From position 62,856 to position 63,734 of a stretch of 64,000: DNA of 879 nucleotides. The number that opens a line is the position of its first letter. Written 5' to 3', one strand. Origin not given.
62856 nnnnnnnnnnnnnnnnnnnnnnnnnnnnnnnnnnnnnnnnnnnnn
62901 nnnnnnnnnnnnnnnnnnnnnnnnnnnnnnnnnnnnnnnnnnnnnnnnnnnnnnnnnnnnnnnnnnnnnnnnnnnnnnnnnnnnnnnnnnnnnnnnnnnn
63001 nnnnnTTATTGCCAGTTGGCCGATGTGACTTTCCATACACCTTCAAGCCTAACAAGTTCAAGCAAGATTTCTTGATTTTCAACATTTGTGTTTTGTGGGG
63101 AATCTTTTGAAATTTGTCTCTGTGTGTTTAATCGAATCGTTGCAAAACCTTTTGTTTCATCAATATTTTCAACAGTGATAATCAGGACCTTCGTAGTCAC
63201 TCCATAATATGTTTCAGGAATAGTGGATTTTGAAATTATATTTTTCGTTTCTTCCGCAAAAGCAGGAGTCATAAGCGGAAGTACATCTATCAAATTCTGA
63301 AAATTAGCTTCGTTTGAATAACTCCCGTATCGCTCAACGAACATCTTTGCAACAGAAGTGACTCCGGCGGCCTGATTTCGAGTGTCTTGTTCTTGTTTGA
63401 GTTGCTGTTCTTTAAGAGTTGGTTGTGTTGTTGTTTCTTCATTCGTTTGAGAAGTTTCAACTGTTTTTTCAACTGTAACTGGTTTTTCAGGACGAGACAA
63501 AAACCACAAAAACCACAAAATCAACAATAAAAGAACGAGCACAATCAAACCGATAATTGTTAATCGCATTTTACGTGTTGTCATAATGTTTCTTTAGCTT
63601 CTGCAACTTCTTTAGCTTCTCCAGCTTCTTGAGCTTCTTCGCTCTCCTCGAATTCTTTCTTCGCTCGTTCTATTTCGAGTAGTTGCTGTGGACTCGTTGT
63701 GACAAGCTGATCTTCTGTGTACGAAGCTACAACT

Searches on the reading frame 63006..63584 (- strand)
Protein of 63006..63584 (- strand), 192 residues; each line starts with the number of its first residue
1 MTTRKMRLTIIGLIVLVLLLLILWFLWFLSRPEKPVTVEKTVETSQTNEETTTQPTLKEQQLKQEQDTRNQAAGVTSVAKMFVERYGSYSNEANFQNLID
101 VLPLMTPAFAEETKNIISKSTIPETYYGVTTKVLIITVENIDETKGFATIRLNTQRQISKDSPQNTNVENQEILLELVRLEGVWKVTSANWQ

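Call 12: search_protein_families(library=pfam, proteins=[window:63006-63584:-], max_evalue=0.01)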
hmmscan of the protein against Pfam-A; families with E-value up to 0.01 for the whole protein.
window:63006-63584:- (192 aa): 1 family
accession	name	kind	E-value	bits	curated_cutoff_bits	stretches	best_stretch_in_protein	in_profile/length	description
PF01770.24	Folate_carrier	-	0.00092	18.5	27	1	2-92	154-247/412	Reduced folate carrier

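Call 53: find_encoding_contigs(protein=window:63006-63584:-, flank=10000, max_places=3)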
Protein window:63006-63584:- (192 aa): 5 contigs read that carry it; 3 places shown.
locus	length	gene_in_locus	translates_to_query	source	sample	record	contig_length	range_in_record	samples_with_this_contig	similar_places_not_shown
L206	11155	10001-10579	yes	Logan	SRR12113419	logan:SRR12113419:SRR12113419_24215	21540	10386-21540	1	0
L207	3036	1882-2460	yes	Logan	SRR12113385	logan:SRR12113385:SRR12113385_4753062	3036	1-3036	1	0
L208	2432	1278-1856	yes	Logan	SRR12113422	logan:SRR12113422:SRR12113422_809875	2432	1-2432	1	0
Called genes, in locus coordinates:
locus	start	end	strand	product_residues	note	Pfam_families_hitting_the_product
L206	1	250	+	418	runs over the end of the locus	PF02403:Seryl_tRNA_N, PF00587:tRNA-synt_2b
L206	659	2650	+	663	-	PF01551:Peptidase_M23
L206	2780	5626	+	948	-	-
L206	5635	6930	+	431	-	-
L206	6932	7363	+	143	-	PF12666:PrgI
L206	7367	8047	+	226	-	PF26593:TraC-like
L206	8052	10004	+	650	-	PF19044:P-loop_TraG, PF01935:DUF87, PF12846:AAA_10 (faint)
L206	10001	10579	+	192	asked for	-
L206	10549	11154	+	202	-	?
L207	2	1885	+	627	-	?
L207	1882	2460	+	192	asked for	-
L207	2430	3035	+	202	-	?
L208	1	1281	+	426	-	?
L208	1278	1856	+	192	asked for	-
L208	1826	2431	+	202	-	?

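Call 69: find_homologous_proteins(query=L206:8052-10004:+, max_evalue=1e-30)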
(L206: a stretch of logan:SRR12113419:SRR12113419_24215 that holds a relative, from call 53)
Query L206:8052-10004:+ (650 aa): 8000 proteins with E <= 1e-30 among 8000 candidates; the best 120 are listed.
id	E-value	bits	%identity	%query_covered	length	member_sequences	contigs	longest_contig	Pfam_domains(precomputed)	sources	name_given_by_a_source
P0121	0.0e+0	1427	100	100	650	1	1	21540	PF19044.7,PF01935.24,PF12846.14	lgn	-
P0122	0.0e+0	1378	100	97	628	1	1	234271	PF19044.7,PF01935.24,PF12846.14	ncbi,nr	ncbi:DUF87 domain-containing protein [Candidatus Uhrbacteria bacterium]|nr:DUF87 domain-containing p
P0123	0.0e+0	1356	96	96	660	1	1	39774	PF19044.7,PF01935.24,PF12846.14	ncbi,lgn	-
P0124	0.0e+0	1356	96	96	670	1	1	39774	PF19044.7,PF01935.24,PF12846.14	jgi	jgi:type IV secretory pathway VirB4 component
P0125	0.0e+0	1356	94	100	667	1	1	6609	PF19044.7,PF01935.24,PF12846.14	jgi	-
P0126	0.0e+0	1356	94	100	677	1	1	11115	PF19044.7,PF01935.24,PF12846.14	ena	-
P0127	0.0e+0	1340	92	100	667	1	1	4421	PF19044.7,PF01935.24,PF12846.14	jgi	jgi:type IV secretory pathway VirB4 component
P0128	0.0e+0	1339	95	96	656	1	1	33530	PF19044.7,PF01935.24,PF12846.14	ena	-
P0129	0.0e+0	1339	95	96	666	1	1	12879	PF19044.7,PF01935.24,PF12846.14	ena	-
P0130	0.0e+0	1320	92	99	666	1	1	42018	PF19044.7,PF01935.24,PF12846.14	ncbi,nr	ncbi:DUF87 domain-containing protein [Candidatus Uhrbacteria bacterium]|nr:DUF87 domain-containing p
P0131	0.0e+0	1298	92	96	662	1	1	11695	PF19044.7,PF01935.24,PF12846.14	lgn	-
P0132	0.0e+0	1263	88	96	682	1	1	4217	PF19044.7,PF01935.24,PF12846.14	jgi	jgi:type IV secretory pathway VirB4 component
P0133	0.0e+0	1263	87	98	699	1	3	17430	PF19044.7,PF01935.24,PF12846.14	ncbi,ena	ncbi:MAG: DUF87 domain-containing protein [Patescibacteria group bacterium]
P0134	0.0e+0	1260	88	97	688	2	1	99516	PF19044.7,PF01935.24,PF12846.14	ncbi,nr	ncbi:DUF87 domain-containing protein [Candidatus Uhrbacteria bacterium]|nr:DUF87 domain-containing p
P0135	0.0e+0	1258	88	96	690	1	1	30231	PF19044.7,PF01935.24,PF12846.14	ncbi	-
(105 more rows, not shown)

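Call 71: find_encoding_contigs(protein=P0127, flank=10000, max_places=1)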
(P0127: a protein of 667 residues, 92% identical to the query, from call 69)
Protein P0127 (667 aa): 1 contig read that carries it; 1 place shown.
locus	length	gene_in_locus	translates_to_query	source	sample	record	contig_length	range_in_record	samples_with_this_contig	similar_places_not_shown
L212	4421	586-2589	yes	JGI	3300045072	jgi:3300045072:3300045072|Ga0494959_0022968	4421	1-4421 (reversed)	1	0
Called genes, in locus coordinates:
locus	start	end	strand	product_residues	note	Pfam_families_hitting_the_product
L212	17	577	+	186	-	PF26593:TraC-like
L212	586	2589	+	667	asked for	PF01935:DUF87 (weak), PF12846:AAA_10 (faint), PF19044:P-loop_TraG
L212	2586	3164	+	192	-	-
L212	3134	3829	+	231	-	-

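Call 72: find_encoding_contigs(protein=P0128, flank=10000, max_places=1)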
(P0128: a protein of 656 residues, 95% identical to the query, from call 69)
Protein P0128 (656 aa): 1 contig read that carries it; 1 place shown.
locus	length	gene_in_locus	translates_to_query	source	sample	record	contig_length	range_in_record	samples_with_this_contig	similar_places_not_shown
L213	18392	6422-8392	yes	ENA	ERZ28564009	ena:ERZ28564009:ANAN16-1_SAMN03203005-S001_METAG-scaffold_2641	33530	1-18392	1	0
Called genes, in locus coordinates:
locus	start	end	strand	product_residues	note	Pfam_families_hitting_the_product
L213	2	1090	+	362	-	?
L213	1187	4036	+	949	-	-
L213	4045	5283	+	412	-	-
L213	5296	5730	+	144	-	PF12666:PrgI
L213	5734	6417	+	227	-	PF26593:TraC-like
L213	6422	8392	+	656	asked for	PF12846:AAA_10 (faint), PF19044:P-loop_TraG, PF01935:DUF87 (weak)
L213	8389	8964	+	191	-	-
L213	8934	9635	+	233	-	-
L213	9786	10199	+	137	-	-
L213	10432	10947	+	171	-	-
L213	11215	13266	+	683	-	PF17191:RecG_wedge, PF01336:tRNA_anti-codon (weak), PF04851:ResIII, PF13604:AAA_30 (weak), PF00270:DEAD, PF00271:Helicase_C, PF19833:RecG_dom3_C (faint)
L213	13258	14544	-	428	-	PF18073:Zn_ribbon_LapB, PF13481:AAA_25, PF03796:DnaB_C (weak), PF06745:ATPase, PF13191:AAA_16 (weak), PF23442:DUF7125 (weak), PF00004:AAA, PF13541:ChlI, +2 more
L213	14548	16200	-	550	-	PF18895:T4SS_pilin (weak), PF01510:Amidase_2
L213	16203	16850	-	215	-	PF13462:Thioredoxin_4, PF01323:DSBA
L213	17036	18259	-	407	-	-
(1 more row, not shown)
